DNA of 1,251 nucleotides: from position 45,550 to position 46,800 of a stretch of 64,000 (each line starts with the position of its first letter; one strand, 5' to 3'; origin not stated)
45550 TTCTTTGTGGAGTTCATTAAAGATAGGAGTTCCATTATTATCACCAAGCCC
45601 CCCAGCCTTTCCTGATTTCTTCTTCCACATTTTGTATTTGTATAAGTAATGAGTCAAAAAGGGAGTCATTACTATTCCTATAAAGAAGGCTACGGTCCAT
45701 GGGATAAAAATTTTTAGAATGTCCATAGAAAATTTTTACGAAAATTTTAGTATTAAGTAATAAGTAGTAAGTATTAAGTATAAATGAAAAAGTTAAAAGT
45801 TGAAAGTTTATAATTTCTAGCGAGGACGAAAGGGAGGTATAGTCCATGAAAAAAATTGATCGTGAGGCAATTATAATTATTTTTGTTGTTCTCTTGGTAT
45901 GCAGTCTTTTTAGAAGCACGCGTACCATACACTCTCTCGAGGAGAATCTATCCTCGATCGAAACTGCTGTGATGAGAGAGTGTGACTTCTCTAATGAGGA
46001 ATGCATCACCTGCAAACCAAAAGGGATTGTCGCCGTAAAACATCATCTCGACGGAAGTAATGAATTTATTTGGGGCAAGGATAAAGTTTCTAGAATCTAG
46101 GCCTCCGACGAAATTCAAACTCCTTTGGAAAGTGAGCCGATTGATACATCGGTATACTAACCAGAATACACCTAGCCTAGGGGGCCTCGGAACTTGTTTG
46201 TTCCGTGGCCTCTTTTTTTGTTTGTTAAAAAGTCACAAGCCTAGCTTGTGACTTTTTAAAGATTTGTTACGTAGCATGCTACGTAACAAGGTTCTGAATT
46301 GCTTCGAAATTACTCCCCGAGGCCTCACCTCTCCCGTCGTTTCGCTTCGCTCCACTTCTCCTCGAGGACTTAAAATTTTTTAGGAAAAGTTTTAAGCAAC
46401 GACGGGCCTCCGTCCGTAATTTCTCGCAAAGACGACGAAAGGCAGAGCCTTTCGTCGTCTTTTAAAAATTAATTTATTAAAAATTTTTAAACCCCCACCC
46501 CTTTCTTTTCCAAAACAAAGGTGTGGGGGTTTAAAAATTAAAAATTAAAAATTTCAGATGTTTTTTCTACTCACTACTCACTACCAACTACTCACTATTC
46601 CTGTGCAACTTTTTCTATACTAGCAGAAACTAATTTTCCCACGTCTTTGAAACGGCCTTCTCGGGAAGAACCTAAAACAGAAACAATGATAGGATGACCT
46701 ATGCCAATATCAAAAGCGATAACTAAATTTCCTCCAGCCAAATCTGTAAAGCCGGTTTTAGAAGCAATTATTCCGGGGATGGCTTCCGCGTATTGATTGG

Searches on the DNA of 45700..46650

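Call 61: search_rna_families(source=window, start=45700, end=46650, threshold=evalue, max_evalue=0.01)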
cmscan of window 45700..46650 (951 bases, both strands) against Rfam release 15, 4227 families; matches with E-value up to 0.01: 12.
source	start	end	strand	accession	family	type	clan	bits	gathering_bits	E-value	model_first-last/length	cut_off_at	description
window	46480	46540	+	RF04157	MIR9486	Gene; miRNA;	-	31.4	100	0.0003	1-119/119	no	MIR9486 microRNA precursor family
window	46482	46539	-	RF03940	MIR9563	Gene; miRNA;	-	31.1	90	0.00092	1-127/127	no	MIR9563 microRNA precursor family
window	46473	46545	-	RF04096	mir-4433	Gene; miRNA;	-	30.6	77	0.00075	1-83/83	no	mir-4433 microRNA precursor family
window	46473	46545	+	RF04096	mir-4433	Gene; miRNA;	-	30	77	0.0011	1-83/83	no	mir-4433 microRNA precursor family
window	46469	46555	+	RF04064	MIR5267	Gene; miRNA;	-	29.7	87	0.0055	1-81/81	no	MIR5267 microRNA precursor family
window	46470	46547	+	RF03480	mir-1284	Gene; miRNA;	-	29.4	80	0.0036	1-92/92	no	mir-1284 microRNA precursor family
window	46481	46540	+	RF03664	MIR6288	Gene; miRNA;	-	28.2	74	0.0029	1-92/92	no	MIR6288 microRNA precursor family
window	46434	46537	+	RF01405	STnc490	Gene; sRNA;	-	27.7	56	0.0028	1-124/124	no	STnc490 Hfq binding RNA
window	46481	46540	-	RF03664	MIR6288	Gene; miRNA;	-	27.7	74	0.0042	1-92/92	no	MIR6288 microRNA precursor family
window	46469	46548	-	RF00935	mir-876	Gene; miRNA;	-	27.2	88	0.0046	1-81/81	no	mir-876 microRNA precursor family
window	46476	46546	-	RF01011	mir-605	Gene; miRNA;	-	27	98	0.008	1-82/82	no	mir-605 microRNA precursor family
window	46468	46549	-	RF04209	MIR7533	Gene; miRNA;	-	25.4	230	0.0091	1-249/249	no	MIR7533 microRNA precursor family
